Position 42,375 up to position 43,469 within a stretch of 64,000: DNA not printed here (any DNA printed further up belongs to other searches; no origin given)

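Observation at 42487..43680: Overlapping HipA/PI3-4-kinase-like kinase + DUF3037 gene pair with its own promoter motif: an uncharacterised two-gene module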

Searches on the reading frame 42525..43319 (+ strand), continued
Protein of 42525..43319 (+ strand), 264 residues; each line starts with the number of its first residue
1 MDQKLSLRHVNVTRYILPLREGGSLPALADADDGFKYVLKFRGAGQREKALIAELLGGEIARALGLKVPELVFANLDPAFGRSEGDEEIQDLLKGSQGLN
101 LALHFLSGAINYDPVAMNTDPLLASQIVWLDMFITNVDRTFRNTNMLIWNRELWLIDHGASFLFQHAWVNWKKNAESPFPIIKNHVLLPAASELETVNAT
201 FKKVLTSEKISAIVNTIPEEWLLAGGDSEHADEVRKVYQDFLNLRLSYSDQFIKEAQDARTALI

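Call 88: get_annotated_region(hit=H5, flank=4000)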
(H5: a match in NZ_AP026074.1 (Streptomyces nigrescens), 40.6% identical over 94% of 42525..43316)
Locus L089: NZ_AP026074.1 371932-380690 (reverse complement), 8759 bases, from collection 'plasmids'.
description: Streptomyces nigrescens strain HEK616 plasmid SNP1
organism: Streptomyces nigrescens (NCBI taxid 1920)
taxonomy: Bacteria; Actinomycetota; Actinomycetes; Kitasatosporales; Streptomycetaceae; Streptomyces; Streptomyces nigrescens
host: -; source: -; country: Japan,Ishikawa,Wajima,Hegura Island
typing (MOB-suite, as given by PLSDB): non-mobilizable
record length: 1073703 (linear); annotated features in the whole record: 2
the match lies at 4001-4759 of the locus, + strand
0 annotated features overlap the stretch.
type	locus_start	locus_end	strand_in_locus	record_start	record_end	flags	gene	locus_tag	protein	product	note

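Call 89: get_annotated_region(hit=H3, flank=4000)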
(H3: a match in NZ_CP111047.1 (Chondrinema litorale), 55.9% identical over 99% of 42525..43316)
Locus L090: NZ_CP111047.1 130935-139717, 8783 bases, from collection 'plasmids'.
description: Chondrinema litorale strain WSW3-B12 plasmid unnamed5, complete sequence
organism: Chondrinema litorale (NCBI taxid 2994555)
taxonomy: Bacteria; Bacteroidota; Cytophagia; Cytophagales; Flammeovirgaceae; Chondrinema; Chondrinema litorale
host: -; source: Seaweed,red alga; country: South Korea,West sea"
typing (MOB-suite, as given by PLSDB): non-mobilizable
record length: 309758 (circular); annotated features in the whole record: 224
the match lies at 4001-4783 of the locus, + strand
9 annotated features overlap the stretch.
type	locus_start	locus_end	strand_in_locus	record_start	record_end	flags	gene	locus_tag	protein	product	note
CDS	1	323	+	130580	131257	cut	-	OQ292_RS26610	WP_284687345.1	DUF4956 domain-containing protein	-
CDS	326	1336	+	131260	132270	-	-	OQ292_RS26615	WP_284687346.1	HlyD family efflux transporter periplasmic adaptor subunit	-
CDS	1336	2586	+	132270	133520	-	-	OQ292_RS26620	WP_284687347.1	hypothetical protein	-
CDS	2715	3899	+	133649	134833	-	-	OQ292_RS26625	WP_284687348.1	alpha-hydroxy acid oxidase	-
CDS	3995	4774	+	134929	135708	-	-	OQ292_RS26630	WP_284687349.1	HipA family kinase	-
CDS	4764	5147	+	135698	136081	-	-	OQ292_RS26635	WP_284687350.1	DUF3037 domain-containing protein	-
CDS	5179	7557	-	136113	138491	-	-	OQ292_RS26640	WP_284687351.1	TonB-dependent receptor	-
CDS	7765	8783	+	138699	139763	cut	-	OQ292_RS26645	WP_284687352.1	histidine kinase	GO:0000160 - phosphorelay signal transduction system [Evidence IEA]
CDS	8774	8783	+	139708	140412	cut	-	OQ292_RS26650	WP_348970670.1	LytTR family DNA-binding domain-containing protein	-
